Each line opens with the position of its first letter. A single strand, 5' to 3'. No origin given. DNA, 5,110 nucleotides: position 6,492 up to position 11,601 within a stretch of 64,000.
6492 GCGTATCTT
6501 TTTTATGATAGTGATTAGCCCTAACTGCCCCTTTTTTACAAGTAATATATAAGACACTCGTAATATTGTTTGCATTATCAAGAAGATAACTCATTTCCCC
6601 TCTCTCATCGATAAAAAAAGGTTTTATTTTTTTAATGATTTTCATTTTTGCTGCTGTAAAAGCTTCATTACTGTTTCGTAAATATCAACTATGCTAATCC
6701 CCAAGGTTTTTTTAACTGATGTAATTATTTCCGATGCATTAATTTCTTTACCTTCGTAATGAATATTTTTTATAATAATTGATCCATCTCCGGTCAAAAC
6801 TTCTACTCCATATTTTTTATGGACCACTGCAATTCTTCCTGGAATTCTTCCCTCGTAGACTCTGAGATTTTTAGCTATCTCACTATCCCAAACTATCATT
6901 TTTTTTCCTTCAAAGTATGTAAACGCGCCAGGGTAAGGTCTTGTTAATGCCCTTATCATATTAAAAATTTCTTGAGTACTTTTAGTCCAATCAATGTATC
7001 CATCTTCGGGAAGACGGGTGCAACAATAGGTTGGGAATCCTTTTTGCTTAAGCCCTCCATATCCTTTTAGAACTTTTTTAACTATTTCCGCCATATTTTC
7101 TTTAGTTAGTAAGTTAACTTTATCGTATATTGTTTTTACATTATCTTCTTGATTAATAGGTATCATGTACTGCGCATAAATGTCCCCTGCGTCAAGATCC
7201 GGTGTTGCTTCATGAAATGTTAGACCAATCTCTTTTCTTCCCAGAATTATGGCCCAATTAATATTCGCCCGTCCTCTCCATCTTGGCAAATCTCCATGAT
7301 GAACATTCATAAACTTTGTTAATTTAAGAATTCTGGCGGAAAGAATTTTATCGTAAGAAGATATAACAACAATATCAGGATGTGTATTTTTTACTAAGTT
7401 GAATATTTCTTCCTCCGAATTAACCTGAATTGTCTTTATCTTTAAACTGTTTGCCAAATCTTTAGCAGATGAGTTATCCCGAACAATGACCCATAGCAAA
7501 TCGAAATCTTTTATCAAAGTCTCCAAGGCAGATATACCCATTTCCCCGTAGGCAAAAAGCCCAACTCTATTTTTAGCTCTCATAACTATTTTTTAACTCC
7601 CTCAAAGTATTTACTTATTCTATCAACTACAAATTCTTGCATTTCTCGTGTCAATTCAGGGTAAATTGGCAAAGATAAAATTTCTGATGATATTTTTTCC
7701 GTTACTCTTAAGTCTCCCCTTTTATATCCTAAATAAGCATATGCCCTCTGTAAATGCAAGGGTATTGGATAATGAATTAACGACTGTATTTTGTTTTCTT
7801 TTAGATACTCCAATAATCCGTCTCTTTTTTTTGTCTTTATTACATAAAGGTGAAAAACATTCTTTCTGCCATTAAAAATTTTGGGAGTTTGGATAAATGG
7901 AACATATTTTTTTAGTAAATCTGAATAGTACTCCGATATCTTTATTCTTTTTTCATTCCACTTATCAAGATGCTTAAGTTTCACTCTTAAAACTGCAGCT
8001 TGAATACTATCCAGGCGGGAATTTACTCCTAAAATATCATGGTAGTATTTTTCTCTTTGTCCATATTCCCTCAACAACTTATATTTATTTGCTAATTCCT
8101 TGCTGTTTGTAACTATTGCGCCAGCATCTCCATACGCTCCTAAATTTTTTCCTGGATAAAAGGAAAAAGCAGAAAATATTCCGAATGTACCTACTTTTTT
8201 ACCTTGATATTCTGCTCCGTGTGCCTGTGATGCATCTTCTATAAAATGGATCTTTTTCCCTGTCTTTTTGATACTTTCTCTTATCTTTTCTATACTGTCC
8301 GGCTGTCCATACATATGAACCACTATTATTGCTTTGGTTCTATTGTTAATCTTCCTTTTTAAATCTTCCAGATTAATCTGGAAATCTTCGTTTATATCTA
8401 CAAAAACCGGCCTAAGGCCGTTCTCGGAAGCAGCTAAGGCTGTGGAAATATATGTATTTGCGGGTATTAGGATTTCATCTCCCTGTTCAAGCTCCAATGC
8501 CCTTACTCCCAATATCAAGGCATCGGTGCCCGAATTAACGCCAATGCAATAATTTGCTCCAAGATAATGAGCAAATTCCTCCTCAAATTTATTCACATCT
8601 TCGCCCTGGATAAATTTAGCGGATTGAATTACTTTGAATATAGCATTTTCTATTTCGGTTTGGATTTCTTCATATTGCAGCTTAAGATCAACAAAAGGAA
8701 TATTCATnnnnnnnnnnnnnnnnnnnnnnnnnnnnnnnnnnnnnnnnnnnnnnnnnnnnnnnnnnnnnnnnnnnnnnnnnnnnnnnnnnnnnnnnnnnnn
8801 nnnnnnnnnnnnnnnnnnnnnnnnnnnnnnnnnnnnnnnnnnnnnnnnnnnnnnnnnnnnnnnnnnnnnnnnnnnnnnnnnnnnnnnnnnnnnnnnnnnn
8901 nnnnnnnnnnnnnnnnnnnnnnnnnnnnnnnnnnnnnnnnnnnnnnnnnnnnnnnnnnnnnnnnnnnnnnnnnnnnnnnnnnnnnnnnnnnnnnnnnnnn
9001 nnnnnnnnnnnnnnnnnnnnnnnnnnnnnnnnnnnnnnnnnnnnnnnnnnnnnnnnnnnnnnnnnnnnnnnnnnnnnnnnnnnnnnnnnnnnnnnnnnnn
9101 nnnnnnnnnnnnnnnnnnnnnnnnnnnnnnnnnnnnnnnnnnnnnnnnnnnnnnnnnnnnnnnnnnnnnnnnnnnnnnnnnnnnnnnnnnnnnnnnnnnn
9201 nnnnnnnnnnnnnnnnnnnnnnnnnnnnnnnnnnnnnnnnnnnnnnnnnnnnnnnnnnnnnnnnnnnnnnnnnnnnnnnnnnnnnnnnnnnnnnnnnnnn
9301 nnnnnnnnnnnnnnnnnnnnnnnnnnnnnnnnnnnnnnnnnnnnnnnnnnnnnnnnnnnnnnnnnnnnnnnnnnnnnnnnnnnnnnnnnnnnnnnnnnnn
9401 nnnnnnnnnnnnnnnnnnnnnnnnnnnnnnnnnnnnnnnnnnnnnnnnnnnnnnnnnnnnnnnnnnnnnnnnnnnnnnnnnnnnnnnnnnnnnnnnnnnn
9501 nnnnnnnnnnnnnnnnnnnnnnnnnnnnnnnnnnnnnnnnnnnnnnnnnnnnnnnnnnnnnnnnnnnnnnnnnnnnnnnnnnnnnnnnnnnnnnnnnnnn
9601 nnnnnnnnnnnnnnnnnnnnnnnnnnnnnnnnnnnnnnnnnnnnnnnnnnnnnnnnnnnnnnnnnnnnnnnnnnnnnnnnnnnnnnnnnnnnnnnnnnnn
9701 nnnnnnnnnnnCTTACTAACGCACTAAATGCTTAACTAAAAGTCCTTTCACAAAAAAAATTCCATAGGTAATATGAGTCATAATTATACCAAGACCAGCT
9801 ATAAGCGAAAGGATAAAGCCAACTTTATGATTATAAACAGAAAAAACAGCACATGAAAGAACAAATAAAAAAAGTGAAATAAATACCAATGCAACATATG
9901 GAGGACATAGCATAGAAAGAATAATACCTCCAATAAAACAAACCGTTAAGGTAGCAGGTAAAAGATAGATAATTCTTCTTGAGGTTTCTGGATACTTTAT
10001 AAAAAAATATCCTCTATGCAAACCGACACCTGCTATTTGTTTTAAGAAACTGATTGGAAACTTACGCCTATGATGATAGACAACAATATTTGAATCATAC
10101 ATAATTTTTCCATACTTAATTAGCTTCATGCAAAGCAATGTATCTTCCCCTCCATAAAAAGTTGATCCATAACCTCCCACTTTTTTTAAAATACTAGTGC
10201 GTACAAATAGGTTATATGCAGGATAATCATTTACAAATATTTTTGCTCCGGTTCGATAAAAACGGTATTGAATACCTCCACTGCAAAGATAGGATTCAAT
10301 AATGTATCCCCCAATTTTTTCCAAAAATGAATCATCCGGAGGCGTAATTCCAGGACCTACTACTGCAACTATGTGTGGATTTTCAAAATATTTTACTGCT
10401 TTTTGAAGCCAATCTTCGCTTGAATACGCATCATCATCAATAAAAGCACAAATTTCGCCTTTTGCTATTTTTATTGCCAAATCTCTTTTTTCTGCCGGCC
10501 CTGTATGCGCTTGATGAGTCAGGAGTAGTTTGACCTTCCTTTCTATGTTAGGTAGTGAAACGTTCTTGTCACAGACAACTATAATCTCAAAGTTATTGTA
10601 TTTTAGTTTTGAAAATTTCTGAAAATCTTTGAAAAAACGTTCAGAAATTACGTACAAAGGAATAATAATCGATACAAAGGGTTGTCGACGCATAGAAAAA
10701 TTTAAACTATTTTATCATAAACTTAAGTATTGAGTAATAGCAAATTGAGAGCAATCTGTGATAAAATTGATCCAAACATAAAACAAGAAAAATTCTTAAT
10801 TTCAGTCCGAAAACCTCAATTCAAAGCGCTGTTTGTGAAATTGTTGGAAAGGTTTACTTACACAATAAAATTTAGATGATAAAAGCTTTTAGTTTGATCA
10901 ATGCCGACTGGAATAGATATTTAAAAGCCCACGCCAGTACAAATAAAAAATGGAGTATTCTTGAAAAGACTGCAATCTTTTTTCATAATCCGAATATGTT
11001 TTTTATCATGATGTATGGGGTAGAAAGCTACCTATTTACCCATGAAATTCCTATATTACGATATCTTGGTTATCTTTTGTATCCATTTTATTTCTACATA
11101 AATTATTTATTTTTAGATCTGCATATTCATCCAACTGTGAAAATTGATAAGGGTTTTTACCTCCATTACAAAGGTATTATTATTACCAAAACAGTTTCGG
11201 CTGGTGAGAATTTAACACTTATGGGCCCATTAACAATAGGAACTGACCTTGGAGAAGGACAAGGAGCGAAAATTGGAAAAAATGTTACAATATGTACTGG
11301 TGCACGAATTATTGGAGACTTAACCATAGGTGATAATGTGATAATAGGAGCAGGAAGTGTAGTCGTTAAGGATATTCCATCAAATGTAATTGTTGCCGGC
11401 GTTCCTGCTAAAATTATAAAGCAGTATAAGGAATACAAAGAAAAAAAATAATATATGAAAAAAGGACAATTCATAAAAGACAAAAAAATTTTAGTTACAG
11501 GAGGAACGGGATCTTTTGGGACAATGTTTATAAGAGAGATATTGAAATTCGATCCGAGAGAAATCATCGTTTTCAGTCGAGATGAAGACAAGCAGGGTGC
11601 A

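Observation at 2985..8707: Split-ArnA Arn/Fdt-like module with an extra C-methyltransferase and 3,4-ketoisomerase: predicted N-formylated, C-methylated amino sugar on a polyprenyl-phosphate carrier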

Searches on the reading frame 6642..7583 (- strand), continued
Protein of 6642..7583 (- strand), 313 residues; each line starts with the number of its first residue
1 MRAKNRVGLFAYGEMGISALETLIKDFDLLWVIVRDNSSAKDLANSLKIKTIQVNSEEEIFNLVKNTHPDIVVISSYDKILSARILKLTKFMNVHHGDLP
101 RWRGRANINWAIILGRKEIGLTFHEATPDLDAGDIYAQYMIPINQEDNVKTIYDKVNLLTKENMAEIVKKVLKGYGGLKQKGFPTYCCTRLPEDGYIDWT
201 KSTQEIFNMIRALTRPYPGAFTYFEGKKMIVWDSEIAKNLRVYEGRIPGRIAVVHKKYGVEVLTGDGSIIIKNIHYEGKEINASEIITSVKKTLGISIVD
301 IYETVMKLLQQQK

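Call 62: find_encoding_contigs(protein=P0268, flank=9000, max_places=1)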
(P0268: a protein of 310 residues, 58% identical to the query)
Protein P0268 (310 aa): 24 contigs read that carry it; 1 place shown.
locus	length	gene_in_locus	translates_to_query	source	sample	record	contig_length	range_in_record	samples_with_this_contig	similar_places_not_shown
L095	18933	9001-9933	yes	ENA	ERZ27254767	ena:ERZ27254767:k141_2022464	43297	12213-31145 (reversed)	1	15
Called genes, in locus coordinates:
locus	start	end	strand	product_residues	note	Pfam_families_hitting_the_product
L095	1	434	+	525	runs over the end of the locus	-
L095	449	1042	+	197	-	PF00963:Cohesin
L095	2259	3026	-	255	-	-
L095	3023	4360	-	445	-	PF13578:Methyltransf_24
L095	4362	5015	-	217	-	PF13578:Methyltransf_24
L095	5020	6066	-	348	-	PF04991:LicD (weak), PF13578:Methyltransf_24 (weak)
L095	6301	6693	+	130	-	PF05523:FdtA, PF14667:Polysacc_synt_C (weak), PF07883:Cupin_2 (weak)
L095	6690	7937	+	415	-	PF08421:Methyltransf_13, PF13489:Methyltransf_23, PF08241:Methyltransf_11 (faint), PF08242:Methyltransf_12 (faint), PF08484:Methyltransf_14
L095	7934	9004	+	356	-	PF01073:3Beta_HSD, PF01370:Epimerase, PF02719:Polysacc_synt_2 (weak), PF16363:GDP_Man_Dehyd, PF07993:NAD_binding_4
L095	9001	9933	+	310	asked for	PF00551:Formyl_trans_N, PF02911:Formyl_trans_C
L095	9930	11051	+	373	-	PF01041:DegT_DnrJ_EryC1, PF00155:Aminotran_1_2 (weak), PF01053:Cys_Met_Meta_PP (weak)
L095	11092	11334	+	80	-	-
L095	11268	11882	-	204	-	PF13578:Methyltransf_24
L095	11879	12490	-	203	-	PF13578:Methyltransf_24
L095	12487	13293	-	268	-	-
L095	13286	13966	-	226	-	-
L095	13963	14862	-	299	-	PF00535:Glycos_transf_2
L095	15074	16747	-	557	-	PF00535:Glycos_transf_2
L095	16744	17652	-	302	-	PF01073:3Beta_HSD, PF01370:Epimerase, PF02719:Polysacc_synt_2, PF04321:RmlD_sub_bind, PF16363:GDP_Man_Dehyd, PF13460:NAD_binding_10, PF07993:NAD_binding_4 (weak)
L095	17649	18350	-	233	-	-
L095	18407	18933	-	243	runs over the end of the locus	-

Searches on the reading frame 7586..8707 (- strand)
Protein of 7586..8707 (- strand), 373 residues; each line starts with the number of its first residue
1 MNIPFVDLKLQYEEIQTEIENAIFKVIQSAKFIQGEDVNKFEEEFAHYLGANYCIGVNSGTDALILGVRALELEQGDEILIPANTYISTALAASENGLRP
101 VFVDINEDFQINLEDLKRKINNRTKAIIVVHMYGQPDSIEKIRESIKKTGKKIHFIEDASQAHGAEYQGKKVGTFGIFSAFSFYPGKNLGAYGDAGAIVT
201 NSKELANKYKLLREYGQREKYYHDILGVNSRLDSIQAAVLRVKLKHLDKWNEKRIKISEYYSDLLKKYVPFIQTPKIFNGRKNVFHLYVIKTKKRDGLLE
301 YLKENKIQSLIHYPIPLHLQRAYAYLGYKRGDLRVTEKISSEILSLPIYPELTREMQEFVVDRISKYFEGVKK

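Call 3: search_protein_families(library=pfam, proteins=[window:7586-8707:-])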
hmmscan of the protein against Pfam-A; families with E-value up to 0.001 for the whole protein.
window:7586-8707:- (373 aa): 5 families
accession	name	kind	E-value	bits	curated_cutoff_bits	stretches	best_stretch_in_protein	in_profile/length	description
PF01041.23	DegT_DnrJ_EryC1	-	1.9e-112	376.5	19.8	1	15-364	3-359/360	DegT/DnrJ/EryC1/StrS aminotransferase family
PF00155.27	Aminotran_1_2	-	5.7e-10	39.4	19.7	1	30-129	35-152/361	Aminotransferase class I and II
PF00266.25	Aminotran_5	-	1.5e-07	31.2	21.5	1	36-181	43-197/371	Aminotransferase class-V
PF01212.27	Beta_elim_lyase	-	4.8e-06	26.5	27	1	36-149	32-161/288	Beta-eliminating lyase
PF01053.26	Cys_Met_Meta_PP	-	0.00018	20.6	27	1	39-129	55-143/381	Cys/Met metabolism PLP-dependent enzyme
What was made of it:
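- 7586..8707 (-): PLP-dependent DegT-family sugar aminotransferase (373 aa) of the C-3 (QdtB/DesV) clade. PF01041, 376 bits (call 3).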

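Call 4: search_protein_families(library=ncbifam, proteins=[window:7586-8707:-])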
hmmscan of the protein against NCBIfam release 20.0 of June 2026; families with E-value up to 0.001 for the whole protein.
window:7586-8707:- (373 aa): 25 families
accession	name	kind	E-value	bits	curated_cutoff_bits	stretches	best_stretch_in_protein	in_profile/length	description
TIGR03588.1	PseC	equivalog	6.1e-70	236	423.5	1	15-367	9-379/380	UDP-4-amino-4,6-dideoxy-N-acetyl-beta-L-altrosamine transaminase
NF008687.0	PRK11706.1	equivalog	1.9e-62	211.2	375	1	22-368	16-374/375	dTDP-4-amino-4,6-dideoxygalactose transaminase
TIGR04181.1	NHT_00031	hypoth_equivalog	3.7e-52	177.4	420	1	18-347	11-357/359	LegC family aminotransferase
TIGR02379.1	ECA_wecE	subfamily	4.6e-52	177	434.85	1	27-369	21-376/376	dTDP-4-amino-4,6-dideoxy-D-glucose transaminase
NF008658.2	PRK11658.1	equivalog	1.6e-49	168.6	631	1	17-366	14-375/379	UDP-4-amino-4-deoxy-L-arabinose aminotransferase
NF011936.0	PRK15407.1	equivalog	4.3e-47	160.8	423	2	30-217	59-252/440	lipopolysaccharide biosynthesis protein RfbH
TIGR04427.1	PLP_DesI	equivalog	1.4e-40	139.6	650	1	35-356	51-371/390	dTDP-4-dehydro-6-deoxyglucose aminotransferase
NF004621.0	PRK05957.1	equivalog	2.5e-07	29.8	498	1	20-130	57-167/389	pyridoxal phosphate-dependent aminotransferase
NF005816.0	PRK07682.1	equivalog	3.7e-07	29.1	620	1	58-131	97-171/390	aminotransferase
NF006230.0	PRK08363.1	equivalog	1.4e-06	27.4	534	1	61-131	103-174/398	alanine aminotransferase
NF041364.1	GntC_guanitoxin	equivalog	1.6e-06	27.3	415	1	57-130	65-141/356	guanitoxin biosynthesis PLP-dependent (S)-gamma-hydroxy-L-arginine cyclodehydratase GntC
NF005817.0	PRK07683.1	equivalog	1.7e-06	27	575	1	48-131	86-169/387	aminotransferase A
TIGR01979.1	sufS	subfamily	4e-06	25.9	475.1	1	17-163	47-200/403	SufS family cysteine desulfurase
NF004975.0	PRK06348.1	equivalog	4.2e-06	26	549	1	39-129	77-168/384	pyridoxal phosphate-dependent aminotransferase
NF005744.0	PRK07568.1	subfamily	6.9e-06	25.1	389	1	45-130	82-169/398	pyridoxal phosphate-dependent aminotransferase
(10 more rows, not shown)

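Call 52: search_solved_structures(query=window:7586-8707:-, max_evalue=1e-30)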
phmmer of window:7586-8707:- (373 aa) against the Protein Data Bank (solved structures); distinct sequences matched with E-value up to 1e-30: 37.
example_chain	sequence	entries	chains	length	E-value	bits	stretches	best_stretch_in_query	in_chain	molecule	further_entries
7b0d_A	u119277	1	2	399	1.5e-114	386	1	3-356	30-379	Glutamine--scyllo-inositol transaminase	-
3frk_A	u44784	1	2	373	3.9e-102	345.1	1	1-366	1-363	QdtB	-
2oga_A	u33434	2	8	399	5.3e-96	324.9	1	3-371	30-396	Transaminase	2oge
7n63_A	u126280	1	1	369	4.4e-92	312.1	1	3-369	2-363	Putative aminotransferase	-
5u1z_A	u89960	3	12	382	1.8e-87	296.9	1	5-366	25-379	Putative aminotransferase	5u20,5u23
5u21_A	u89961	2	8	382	1.1e-86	294.3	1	5-366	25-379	Putative aminotransferase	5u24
3uwc_A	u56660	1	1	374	1.1e-69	238.4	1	1-368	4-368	Nucleotide-sugar aminotransferase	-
3nu7_A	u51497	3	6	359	4.7e-65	223.2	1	3-353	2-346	Aminotransferase WbpE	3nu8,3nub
3nyu_A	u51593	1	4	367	4.7e-65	223.1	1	3-354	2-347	Aminotransferase WbpE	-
3nys_A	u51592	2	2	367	3.2e-64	220.4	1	3-354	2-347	Aminotransferase WbpE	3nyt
8e75_A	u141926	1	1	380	3.9e-64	220.1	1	4-352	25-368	DegT/DnrJ/EryC1/StrS aminotransferase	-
8e77_A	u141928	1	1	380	3.9e-64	220.1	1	4-352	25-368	DegT/DnrJ/EryC1/StrS aminotransferase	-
4qgr_A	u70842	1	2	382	8.7e-63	215.7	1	3-370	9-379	DegT/DnrJ/EryC1/StrS aminotransferase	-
4k2b_A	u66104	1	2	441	9.8e-51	176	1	4-363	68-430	NTD biosynthesis operon protein NtdA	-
4k2i_A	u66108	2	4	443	1e-50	176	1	4-363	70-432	NTD biosynthesis operon protein NtdA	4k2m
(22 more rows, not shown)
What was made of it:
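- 7586..8707 (-): Against these: perosamine synthase 157, PseC 134, WecE 134, ArnB 117-131 (call 52).
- On Arn (L-Ara4N) pathway: NCBIfam ArnB is 169 bits against a cut-off of 631 (calls 4, 52).
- On QdtB/FdtB/DesV C-3 sugar aminotransferases: QdtB 345, DesV 325, WlaRG 297, WbpE 223 and NtdA 176 bits, against at most 157 for C-4 enzymes (call 52).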

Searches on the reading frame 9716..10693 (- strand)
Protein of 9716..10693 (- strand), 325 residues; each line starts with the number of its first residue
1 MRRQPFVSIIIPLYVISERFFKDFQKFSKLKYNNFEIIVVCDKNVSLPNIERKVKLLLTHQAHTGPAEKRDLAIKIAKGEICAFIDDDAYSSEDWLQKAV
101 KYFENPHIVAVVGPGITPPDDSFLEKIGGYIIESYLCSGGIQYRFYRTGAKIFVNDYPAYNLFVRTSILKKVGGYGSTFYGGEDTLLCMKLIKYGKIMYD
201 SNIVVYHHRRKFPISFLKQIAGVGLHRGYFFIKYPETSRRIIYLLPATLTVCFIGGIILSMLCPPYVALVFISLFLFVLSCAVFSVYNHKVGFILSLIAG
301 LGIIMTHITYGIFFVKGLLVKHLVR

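Call 3: search_protein_families(library=pfam, proteins=[window:9716-10693:-])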
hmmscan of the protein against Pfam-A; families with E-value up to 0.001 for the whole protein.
window:9716-10693:- (325 aa): 3 families
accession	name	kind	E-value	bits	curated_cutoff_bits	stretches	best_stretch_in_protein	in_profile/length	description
PF00535.33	Glycos_transf_2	-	1.6e-12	48.1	23.3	1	9-122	2-123/168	Glycosyl transferase family 2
PF10111.15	Glyco_tranf_2_2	-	1e-06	28.9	27.3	1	8-208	1-217/276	Glycosyltransferase like family 2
PF13632.12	Glyco_trans_2_3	-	0.00093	19.5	27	0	84-253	4-165/198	Glycosyl transferase family group 2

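Call 4: search_protein_families(library=ncbifam, proteins=[window:9716-10693:-])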
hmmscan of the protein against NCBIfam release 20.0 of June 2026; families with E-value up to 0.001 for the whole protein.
window:9716-10693:- (325 aa): 11 families
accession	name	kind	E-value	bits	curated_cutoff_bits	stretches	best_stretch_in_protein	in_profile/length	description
TIGR03965.1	mycofact_glyco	equivalog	6.6e-20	71.4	280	1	30-255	99-326/467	mycofactocin biosynthesis glycosyltransferase MftF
NF041875.1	EPS_EpsD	equivalog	4.4e-14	52.6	370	1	7-211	1-210/325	exopolysaccharide biosynthesis glycosyltransferase EpsD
NF041394.1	GtaseAglG_Halo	equivalog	1e-12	48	440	1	8-208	4-216/304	glucosyl-dolichyl phosphate glucuronosyltransferase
NF038299.1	EPS_HpsN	equivalog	1.6e-09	37.2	425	1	5-113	1-117/317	hormogonium polysaccharide biosynthesis glycosyltransferase HpsN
NF038302.1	EPS_HpsE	equivalog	4.1e-09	35.8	300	1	50-115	58-123/307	hormogonium polysaccharide biosynthesis glycosyltransferase HpsE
TIGR04283.1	glyco_like_mftF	equivalog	1.8e-08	34.2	182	1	7-107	1-101/221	TIGR04283 family arsenosugar biosynthesis glycosyltransferase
TIGR03937.1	PgaC_IcaA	equivalog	8.8e-07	28.2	422.3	1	3-114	43-162/407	poly-beta-1,6-N-acetyl-D-glucosamine synthase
NF047683.1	TeichurnBiosyTuaG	equivalog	3.3e-06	26.9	400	1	2-105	3-113/252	teichuronic acid biosynthesis protein TuaG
NF007482.0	PRK10073.1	equivalog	5.1e-06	25.7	423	1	3-89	4-96/334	glycosyltransferase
NF050050.1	ProtGlycPglI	equivalog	7.8e-05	22.2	500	1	5-102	2-107/306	GalNAc(5)-diNAcBac-PP-undecaprenol beta-1,3-glucosyltransferase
NF053739.1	GlytfEpsEBac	equivalog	0.0009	18.3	450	0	5-122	1-126/265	glycosyltransferase EpsE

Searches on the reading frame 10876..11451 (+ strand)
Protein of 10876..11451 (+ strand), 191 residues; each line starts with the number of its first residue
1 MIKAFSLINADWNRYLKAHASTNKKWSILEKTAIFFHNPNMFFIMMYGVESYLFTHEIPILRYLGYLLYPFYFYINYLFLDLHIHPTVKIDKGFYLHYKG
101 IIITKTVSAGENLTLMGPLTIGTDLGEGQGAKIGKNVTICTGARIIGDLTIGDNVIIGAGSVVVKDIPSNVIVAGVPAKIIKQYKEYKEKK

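Call 13: search_protein_families(library=pfam, proteins=[window:10876-11451:+])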
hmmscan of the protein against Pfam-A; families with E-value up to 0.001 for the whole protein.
window:10876-11451:+ (191 aa): 1 family
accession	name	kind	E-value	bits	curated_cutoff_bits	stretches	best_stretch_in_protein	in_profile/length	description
PF00132.30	Hexapep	-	2.5e-08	33.7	27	1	130-163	1-34/36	Bacterial transferase hexapeptide (six repeats)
